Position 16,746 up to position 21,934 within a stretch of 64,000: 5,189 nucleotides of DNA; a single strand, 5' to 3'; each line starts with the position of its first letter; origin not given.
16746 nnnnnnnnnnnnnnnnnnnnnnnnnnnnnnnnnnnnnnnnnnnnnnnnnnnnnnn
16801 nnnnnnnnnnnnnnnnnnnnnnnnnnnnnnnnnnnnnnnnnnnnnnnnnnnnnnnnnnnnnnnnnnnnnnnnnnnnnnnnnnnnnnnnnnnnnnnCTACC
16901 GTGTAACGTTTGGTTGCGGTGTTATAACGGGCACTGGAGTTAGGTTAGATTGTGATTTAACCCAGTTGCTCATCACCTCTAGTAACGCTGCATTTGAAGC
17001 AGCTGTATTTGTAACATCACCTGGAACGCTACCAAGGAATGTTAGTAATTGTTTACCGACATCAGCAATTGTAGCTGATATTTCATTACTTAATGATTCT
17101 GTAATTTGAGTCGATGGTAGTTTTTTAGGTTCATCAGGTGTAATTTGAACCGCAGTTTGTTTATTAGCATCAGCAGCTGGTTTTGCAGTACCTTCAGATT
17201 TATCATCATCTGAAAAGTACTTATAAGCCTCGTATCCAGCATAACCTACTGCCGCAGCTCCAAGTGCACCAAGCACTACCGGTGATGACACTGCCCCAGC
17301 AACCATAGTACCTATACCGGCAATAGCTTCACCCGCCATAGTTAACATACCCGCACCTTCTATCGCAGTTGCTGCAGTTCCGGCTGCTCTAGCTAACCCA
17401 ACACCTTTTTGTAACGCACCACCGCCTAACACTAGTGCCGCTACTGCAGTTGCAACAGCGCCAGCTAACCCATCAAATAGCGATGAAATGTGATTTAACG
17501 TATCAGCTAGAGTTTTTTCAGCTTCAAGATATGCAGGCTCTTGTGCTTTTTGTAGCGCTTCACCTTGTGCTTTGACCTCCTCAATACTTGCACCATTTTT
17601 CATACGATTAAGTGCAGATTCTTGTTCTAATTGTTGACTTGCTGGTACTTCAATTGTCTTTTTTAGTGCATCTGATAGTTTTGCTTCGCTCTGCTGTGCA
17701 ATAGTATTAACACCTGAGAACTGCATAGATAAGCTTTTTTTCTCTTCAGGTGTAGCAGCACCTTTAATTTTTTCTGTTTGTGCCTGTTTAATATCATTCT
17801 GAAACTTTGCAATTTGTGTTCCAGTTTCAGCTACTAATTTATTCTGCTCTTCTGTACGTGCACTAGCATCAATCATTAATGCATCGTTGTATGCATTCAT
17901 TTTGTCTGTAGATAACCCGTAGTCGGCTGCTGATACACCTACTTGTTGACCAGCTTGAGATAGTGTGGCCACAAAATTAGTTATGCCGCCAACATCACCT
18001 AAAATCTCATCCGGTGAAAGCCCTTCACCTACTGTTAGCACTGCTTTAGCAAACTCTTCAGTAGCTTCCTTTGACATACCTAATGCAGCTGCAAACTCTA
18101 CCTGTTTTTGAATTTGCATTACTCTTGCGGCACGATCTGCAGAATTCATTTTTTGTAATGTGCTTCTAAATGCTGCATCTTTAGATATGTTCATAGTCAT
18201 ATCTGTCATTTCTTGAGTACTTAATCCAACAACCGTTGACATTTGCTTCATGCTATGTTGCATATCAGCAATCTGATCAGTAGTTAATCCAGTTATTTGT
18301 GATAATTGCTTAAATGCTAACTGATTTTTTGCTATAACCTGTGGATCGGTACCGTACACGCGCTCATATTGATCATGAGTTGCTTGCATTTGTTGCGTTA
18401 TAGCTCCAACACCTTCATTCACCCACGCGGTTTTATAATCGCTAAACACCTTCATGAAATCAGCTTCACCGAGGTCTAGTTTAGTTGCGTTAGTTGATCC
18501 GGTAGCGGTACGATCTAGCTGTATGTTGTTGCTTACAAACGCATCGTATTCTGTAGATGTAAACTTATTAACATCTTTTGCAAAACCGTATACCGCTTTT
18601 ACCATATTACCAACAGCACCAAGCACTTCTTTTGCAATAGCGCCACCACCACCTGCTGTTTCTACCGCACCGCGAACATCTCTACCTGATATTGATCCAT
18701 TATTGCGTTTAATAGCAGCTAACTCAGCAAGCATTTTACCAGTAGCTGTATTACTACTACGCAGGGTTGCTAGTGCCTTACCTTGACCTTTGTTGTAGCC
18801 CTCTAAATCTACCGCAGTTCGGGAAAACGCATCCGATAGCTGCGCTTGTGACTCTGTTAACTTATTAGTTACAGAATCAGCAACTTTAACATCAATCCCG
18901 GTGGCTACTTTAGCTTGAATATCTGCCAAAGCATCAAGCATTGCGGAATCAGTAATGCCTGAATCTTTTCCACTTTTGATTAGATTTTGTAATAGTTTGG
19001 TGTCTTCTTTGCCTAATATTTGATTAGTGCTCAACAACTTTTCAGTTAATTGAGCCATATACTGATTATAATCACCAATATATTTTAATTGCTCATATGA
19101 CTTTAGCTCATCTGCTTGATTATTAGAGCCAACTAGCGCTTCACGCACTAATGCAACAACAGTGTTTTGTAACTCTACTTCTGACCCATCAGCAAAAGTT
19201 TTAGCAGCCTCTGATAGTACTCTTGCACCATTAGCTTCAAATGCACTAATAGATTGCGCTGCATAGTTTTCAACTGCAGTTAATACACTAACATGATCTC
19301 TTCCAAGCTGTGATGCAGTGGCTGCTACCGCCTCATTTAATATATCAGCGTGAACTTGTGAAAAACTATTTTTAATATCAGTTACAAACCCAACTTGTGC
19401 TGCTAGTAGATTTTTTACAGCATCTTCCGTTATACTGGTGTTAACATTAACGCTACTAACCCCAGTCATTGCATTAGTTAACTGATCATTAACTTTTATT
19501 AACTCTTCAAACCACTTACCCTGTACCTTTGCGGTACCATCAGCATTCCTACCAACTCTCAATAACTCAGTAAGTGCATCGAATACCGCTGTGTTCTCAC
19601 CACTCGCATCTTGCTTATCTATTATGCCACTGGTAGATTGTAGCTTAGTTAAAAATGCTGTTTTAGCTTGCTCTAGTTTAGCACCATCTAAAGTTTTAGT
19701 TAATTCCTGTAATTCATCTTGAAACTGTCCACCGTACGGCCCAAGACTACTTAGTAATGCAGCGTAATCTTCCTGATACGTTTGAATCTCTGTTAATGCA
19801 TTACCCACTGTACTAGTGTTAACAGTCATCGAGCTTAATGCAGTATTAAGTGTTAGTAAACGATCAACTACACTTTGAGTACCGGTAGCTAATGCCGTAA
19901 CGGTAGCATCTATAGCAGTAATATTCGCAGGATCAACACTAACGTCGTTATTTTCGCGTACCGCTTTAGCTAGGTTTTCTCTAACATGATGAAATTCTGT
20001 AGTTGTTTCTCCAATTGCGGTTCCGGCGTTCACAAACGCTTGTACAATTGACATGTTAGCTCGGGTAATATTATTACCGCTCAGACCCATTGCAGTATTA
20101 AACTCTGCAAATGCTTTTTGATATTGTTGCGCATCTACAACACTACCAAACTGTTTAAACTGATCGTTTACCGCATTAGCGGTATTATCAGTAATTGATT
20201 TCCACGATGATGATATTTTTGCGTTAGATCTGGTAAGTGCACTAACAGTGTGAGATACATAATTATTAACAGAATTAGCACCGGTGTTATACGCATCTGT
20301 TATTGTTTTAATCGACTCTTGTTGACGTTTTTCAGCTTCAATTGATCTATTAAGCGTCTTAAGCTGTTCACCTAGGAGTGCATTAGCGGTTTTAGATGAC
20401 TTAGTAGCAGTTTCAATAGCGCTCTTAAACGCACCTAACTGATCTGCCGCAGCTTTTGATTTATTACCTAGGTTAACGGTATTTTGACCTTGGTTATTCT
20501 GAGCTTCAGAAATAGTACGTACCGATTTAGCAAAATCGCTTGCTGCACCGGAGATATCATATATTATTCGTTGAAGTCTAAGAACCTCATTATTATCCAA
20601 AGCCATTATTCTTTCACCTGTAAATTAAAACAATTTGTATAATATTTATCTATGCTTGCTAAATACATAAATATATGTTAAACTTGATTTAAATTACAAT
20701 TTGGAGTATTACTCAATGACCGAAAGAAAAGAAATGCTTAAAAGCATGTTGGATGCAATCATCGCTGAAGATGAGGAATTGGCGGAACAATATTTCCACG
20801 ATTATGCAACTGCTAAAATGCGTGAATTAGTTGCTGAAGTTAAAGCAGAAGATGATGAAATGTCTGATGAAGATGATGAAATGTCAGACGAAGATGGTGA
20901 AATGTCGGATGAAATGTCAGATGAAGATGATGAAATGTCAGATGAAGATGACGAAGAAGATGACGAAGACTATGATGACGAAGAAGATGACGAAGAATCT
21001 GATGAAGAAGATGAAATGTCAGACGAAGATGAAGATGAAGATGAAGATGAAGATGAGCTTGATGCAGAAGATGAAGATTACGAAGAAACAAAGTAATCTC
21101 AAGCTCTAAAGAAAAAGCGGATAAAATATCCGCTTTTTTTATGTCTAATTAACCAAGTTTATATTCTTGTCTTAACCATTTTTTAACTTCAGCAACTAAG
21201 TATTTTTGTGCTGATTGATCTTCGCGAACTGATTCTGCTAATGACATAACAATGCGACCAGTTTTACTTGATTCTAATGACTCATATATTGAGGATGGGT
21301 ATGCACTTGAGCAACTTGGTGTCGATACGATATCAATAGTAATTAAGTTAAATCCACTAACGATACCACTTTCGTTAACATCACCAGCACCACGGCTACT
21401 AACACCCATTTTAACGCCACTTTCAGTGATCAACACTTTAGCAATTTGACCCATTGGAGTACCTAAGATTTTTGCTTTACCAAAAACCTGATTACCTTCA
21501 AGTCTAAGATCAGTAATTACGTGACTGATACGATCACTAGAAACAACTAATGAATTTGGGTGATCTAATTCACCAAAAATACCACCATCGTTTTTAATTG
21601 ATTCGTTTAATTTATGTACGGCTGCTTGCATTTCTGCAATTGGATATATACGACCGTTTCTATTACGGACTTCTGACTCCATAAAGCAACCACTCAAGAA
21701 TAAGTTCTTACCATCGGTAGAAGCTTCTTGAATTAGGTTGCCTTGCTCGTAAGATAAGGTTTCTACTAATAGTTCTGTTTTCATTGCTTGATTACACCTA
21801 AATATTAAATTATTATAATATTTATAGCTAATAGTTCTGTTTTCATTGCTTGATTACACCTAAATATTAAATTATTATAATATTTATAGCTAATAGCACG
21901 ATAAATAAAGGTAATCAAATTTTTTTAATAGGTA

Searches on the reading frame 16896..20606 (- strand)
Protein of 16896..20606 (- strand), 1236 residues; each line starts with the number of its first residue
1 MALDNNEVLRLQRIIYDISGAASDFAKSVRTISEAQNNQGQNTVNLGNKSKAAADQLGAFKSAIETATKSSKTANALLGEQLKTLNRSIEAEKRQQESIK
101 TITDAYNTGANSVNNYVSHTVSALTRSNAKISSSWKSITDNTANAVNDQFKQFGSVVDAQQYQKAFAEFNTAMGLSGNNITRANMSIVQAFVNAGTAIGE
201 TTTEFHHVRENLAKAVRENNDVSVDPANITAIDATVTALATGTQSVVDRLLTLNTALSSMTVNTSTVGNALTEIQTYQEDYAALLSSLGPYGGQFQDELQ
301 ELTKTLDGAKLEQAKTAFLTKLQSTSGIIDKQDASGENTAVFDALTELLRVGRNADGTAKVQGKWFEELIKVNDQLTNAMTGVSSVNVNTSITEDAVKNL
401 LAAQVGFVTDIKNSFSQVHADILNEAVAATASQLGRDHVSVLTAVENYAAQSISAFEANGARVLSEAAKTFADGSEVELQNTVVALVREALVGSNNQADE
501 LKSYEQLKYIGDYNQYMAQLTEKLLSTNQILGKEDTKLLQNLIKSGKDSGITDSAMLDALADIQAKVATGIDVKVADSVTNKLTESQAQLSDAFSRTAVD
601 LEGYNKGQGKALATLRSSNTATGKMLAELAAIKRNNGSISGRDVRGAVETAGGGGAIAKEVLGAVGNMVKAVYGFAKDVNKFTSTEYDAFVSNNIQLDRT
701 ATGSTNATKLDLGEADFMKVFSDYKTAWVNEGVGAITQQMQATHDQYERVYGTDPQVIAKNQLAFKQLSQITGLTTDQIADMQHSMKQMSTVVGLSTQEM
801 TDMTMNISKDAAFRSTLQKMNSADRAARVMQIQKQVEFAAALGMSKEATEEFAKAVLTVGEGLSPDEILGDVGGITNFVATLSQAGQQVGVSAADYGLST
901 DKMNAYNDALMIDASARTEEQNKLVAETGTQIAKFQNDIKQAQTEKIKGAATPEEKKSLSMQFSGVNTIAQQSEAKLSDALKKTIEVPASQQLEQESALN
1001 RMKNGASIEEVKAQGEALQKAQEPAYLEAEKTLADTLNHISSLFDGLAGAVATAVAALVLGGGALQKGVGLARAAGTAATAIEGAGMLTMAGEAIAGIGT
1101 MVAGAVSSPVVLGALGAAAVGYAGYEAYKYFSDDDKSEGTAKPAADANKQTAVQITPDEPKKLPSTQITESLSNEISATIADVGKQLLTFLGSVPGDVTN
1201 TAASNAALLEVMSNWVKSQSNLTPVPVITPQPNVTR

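Call 20: search_protein_families(library=phrogs, proteins=[window:16896-20606:-], max_evalue=0.001)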
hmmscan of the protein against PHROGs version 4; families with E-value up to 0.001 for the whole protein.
window:16896-20606:- (1236 aa): 0 families

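Call 22: search_protein_families(library=pfam, proteins=[window:16896-20606:-], max_evalue=0.01)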
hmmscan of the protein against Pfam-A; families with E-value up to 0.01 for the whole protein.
window:16896-20606:- (1236 aa): 1 family
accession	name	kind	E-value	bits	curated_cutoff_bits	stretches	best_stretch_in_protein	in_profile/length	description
PF17078.10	SHE3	-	0.004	17.3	30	1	252-324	87-162/228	SWI5-dependent HO expression protein 3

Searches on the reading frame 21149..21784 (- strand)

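Call 36: search_protein_families(library=phrogs, proteins=[window:21149-21784:-], max_evalue=0.00001)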
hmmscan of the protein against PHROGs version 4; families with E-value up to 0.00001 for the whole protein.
window:21149-21784:- (211 aa): 2 families
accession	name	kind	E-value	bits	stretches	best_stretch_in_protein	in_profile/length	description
phrog_207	-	head and packaging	2.3e-56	192.9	1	1-206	11-222/519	head maturation protease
phrog_3014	-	head and packaging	5.1e-06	26.9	0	38-186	37-219/266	head maturation protease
